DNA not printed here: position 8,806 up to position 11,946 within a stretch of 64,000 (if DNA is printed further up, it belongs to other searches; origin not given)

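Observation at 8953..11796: Large Asp-repeat protein with FlgD-Ig/T9SS-type C-terminal sorting domain and no recognisable catalytic domain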

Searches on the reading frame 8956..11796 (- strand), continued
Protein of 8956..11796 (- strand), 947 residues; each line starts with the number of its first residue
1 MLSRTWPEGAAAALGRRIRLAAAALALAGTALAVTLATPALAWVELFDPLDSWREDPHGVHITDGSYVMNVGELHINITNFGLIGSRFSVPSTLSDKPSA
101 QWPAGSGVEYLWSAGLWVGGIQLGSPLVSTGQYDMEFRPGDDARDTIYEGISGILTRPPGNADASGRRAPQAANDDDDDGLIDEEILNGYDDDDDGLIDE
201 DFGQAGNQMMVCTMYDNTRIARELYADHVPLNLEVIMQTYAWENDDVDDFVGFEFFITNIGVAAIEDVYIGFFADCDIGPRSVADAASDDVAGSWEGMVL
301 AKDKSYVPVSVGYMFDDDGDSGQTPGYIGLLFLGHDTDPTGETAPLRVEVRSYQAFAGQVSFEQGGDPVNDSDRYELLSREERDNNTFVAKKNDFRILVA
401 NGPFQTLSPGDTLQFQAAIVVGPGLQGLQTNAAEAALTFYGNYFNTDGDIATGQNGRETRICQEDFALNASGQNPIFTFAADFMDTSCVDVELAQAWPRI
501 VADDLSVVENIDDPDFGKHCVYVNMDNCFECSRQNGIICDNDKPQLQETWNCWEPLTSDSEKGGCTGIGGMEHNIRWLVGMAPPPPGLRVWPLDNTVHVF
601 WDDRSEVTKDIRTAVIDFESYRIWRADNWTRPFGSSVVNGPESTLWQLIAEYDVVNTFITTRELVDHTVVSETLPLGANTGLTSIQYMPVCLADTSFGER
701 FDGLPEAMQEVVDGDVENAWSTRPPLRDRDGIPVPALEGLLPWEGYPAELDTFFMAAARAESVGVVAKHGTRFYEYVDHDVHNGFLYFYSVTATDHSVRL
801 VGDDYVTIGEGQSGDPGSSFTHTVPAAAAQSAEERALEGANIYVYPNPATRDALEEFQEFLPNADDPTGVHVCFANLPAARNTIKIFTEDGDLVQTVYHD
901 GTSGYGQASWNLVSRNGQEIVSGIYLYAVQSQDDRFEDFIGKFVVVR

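Call 83: find_encoding_contigs(protein=P0164, flank=7000, max_places=2)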
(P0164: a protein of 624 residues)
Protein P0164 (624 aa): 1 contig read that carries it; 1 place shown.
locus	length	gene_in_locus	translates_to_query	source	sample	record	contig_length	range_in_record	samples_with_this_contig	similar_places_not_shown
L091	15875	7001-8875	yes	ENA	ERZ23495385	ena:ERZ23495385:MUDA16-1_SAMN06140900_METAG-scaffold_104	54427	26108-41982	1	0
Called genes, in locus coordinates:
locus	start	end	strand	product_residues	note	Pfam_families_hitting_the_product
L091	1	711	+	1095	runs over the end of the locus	PF00873:ACR_tran, PF03176:MMPL (weak), PF00873:ACR_tran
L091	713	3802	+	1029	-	PF00873:ACR_tran, PF03176:MMPL, PF00873:ACR_tran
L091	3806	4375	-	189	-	PF13302:Acetyltransf_3, PF13523:Acetyltransf_8 (faint), PF00583:Acetyltransf_1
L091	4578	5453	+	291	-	PF00892:EamA, PF03151:TPT (faint), PF00892:EamA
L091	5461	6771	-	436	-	PF23952:LRR_EndoS (faint), PF14580:LRR_9 (faint), PF13855:LRR_8 (faint), PF12799:LRR_4 (weak)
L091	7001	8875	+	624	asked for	PF13860:FlgD_ig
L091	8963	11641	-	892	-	PF00082:Peptidase_S8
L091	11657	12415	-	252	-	PF13860:FlgD_ig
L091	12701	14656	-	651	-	PF08439:Peptidase_M3_N, PF01432:Peptidase_M3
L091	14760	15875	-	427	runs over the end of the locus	PF17170:DUF5128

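Call 84: find_encoding_contigs(protein=P0272, flank=7000, max_places=2)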
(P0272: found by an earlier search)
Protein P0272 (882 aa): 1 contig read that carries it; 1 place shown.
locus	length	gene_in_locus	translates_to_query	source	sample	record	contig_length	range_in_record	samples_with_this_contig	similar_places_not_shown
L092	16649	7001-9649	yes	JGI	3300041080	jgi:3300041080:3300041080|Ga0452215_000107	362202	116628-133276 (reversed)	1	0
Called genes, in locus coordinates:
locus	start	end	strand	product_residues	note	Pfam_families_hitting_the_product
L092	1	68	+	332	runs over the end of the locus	PF03462:PCRF, PF00472:RF-1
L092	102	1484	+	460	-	PF02878:PGM_PMM_I, PF02879:PGM_PMM_II, PF02880:PGM_PMM_III, PF00408:PGM_PMM_IV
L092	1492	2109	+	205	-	PF02245:Pur_DNA_glyco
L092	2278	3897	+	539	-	-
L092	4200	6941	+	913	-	PF13620:CarboxypepD_reg, PF13715:CarbopepD_reg_2, PF07715:Plug (weak), PF00593:TonB_dep_Rec_b-barrel, PF14905:OMP_b-brl_3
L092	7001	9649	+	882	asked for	-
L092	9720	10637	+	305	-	PF03687:UPF0164 (faint), PF19572:PorV (weak), PF03349:Toluene_X (weak)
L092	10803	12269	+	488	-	PF20094:GWxTD_dom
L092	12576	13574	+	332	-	PF00044:Gp_dh_N, PF02800:Gp_dh_C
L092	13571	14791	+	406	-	PF00162:PGK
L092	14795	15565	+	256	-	PF00121:TIM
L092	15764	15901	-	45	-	-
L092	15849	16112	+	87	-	-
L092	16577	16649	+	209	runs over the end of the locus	PF04264:YceI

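Call 86: search_protein_families(library=ncbifam, alignment_id=A1, max_evalue=0.01)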
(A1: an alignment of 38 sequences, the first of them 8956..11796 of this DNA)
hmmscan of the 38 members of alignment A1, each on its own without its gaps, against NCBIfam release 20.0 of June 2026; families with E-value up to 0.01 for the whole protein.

A. member 1, window:8956-11796:- (947 aa): 1 family
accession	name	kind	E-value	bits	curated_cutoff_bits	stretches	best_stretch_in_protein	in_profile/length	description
NF052228.1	T9SS_PorZ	equivalog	4.2e-07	28.8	260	1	832-947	666-757/757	type IX secretion system anionic LPS delivery protein PorZ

B. families by the number of members that match (of 38 scanned): 6 families
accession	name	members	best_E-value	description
NF052228.1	T9SS_PorZ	38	7.8e-10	type IX secretion system anionic LPS delivery protein PorZ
TIGR04183.1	Por_Secre_tail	30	9.8e-06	T9SS type A sorting domain-containing protein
NF033707.1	T9SS_sortase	27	4.8e-05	type IX secretion system sortase PorU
NF005176.1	PRK06655.1-1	6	0.0002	flagellar hook assembly protein FlgD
NF052323.1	T9SSA_dep_M6i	2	0.0018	T9SS-dependent M6-like inactivated metalloprotease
NF009276.0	PRK12633.1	1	0.0044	flagellar basal body rod modification protein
